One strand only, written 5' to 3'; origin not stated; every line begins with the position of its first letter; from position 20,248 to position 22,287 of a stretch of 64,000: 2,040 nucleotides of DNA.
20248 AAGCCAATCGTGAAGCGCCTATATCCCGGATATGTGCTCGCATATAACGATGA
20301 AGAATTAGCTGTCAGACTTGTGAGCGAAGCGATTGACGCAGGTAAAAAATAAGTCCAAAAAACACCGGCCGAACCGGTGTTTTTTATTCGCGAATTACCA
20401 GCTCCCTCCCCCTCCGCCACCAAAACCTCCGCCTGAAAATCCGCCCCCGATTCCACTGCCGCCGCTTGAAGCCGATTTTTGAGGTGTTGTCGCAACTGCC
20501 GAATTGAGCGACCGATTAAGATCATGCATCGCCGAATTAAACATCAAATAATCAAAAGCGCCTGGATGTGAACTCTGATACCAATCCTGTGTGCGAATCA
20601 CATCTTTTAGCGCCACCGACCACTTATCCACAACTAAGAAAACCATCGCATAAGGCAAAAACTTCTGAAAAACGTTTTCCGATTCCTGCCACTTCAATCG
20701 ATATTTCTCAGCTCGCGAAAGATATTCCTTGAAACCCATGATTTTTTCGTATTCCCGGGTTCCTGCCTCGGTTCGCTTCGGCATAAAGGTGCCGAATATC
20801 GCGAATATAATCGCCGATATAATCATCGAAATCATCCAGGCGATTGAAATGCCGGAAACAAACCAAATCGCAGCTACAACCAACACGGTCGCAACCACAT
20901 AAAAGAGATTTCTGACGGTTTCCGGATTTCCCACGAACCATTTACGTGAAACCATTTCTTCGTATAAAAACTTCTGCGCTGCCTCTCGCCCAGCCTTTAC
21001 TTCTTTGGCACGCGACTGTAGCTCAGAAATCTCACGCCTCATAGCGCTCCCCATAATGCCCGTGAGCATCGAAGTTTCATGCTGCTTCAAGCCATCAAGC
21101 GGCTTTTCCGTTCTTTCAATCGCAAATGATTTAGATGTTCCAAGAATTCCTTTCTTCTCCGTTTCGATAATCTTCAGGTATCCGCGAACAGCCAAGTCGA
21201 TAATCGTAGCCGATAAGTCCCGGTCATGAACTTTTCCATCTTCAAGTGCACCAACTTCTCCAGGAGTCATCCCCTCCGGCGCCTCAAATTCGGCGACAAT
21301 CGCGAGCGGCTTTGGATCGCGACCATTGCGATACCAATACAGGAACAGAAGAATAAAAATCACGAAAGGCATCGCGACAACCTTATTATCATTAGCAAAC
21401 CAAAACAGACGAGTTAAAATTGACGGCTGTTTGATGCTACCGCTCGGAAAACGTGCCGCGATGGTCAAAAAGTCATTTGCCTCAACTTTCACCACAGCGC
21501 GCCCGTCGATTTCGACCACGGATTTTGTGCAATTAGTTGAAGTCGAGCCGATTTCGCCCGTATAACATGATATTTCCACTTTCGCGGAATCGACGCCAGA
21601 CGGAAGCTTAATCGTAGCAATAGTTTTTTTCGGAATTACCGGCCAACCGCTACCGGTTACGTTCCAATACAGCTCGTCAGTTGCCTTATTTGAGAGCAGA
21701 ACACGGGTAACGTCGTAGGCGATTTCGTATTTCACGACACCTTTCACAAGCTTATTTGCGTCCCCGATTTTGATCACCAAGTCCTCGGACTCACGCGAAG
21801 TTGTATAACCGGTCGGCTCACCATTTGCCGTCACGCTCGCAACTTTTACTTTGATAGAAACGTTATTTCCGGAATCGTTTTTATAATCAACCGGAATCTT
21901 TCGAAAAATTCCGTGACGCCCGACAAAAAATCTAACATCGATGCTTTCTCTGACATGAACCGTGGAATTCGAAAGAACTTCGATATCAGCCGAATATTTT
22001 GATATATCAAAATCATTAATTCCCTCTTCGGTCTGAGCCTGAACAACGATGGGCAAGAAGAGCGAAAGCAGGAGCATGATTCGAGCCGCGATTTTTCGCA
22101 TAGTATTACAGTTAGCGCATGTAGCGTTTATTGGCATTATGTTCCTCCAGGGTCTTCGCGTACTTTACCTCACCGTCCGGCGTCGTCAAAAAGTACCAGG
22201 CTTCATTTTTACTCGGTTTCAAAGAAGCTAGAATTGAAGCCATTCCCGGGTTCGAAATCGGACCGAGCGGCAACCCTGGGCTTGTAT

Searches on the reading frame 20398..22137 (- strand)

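Call 26: search_protein_families(library=pfam, proteins=[window:20398-22137:-], max_evalue=0.001)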
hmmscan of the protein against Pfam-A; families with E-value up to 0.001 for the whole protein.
window:20398-22137:- (580 aa): 3 families
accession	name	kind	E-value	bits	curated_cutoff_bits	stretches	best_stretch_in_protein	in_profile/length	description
PF20990.2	DUF2207_C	-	8.3e-38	130.9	33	1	283-509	5-246/247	Predicted membrane protein (DUF2207) C-terminal domain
PF09972.14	DUF2207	-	5.7e-28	98.7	24.4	1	44-229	1-171/172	Predicted membrane protein (DUF2207) N-terminal domain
PF12666.12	PrgI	-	0.00037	21.4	27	1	407-481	18-83/91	PrgI family protein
